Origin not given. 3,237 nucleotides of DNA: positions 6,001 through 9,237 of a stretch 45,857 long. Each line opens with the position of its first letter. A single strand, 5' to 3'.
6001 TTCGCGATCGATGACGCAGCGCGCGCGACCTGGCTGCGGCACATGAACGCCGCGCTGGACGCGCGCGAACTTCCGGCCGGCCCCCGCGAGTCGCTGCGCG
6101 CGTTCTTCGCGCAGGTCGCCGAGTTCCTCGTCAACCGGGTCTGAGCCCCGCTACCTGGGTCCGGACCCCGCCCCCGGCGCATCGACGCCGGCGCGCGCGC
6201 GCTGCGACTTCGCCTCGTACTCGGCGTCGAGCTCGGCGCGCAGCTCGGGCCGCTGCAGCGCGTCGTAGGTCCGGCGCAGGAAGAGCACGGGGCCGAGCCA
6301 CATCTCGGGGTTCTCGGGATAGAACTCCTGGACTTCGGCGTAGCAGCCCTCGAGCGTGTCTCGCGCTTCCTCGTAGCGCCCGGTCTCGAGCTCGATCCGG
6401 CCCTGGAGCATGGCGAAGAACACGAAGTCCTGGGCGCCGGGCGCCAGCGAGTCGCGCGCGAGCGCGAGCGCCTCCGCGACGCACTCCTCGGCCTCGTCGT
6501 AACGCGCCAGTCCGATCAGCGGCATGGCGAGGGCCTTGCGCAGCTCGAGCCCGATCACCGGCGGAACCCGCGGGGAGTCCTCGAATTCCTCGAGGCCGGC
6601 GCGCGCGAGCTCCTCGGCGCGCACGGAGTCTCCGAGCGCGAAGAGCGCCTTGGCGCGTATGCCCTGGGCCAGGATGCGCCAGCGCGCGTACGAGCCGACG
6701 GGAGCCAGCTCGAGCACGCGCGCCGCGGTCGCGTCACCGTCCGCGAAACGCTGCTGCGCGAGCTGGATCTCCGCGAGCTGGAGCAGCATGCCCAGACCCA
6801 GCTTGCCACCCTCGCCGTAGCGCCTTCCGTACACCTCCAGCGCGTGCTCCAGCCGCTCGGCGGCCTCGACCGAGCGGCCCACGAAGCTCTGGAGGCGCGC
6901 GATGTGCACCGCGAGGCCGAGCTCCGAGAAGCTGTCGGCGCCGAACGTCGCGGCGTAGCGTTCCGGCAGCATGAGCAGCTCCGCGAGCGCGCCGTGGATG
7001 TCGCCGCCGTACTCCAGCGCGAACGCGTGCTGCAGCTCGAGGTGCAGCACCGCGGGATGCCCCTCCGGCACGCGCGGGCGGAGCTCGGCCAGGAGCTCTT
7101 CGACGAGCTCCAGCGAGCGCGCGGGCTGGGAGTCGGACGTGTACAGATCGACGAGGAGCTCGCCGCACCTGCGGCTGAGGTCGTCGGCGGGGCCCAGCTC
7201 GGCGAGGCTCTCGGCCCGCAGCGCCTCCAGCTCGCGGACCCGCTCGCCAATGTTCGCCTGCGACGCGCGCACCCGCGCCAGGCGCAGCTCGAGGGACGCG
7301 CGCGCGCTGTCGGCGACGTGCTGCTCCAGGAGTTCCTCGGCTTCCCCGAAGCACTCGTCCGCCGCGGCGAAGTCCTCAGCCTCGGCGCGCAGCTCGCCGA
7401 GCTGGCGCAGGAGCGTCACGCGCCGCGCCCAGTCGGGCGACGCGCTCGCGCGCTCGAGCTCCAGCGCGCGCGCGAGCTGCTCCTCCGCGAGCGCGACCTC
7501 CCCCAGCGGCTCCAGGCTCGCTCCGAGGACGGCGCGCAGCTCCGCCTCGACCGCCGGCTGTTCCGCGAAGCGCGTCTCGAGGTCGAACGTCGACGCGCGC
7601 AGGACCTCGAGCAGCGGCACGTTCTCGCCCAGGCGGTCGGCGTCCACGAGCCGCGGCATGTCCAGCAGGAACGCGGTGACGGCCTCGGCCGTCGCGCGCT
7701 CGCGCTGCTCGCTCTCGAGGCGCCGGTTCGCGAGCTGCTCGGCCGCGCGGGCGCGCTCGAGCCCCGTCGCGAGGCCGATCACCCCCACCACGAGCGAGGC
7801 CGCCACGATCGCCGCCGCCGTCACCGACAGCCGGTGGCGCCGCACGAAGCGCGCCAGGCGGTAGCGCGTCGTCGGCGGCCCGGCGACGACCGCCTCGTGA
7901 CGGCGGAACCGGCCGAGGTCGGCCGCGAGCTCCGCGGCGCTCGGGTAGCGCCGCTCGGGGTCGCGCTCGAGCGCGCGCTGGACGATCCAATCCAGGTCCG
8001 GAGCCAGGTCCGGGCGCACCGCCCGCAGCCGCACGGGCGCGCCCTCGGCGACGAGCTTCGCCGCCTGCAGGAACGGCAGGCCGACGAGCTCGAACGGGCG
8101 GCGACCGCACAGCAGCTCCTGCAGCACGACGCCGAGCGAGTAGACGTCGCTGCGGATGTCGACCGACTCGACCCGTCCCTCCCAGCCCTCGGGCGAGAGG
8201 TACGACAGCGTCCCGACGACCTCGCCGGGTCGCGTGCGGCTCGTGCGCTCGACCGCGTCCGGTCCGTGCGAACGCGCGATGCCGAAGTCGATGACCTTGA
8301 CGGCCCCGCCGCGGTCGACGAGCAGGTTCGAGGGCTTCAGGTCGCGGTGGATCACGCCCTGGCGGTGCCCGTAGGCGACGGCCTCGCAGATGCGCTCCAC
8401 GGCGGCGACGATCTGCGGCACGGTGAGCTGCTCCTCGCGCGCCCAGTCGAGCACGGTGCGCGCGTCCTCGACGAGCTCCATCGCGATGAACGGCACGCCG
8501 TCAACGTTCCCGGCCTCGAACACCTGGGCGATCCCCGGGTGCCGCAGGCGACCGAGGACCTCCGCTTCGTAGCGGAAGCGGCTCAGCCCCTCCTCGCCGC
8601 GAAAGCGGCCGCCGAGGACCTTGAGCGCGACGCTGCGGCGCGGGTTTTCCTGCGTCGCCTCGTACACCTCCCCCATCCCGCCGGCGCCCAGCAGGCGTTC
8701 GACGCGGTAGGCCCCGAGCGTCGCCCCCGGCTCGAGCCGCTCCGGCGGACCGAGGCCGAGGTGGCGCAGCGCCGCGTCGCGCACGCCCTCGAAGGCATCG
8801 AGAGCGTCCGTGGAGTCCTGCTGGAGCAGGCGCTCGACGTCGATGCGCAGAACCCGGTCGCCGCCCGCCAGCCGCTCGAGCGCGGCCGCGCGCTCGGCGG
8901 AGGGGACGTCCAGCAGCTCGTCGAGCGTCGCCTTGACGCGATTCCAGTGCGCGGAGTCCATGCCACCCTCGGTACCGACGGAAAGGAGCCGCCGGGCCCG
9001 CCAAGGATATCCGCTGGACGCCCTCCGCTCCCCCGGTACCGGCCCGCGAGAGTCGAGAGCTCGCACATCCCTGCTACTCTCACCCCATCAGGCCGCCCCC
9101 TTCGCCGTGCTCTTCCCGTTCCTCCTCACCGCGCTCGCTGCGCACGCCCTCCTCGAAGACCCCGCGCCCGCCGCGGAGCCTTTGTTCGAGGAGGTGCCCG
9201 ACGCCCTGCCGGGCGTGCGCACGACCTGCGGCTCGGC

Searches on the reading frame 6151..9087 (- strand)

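Call 70: search_protein_families(library=pfam, proteins=[window:6151-9087:-], max_evalue=0.00001)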
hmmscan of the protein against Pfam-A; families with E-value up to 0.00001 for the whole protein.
window:6151-9087:- (978 aa): 3 families
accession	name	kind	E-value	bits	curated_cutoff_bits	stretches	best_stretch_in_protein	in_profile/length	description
PF00069.31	Pkinase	-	1.8e-40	139.4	31.7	1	127-381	1-252/263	Protein kinase domain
PF07714.23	PK_Tyr_Ser-Thr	-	1e-28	100.8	23.1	1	129-388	3-255/258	Protein tyrosine and serine/threonine kinase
PF13424.12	TPR_12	-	1.1e-07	32.4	30.1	0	521-589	9-77/77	Tetratricopeptide repeat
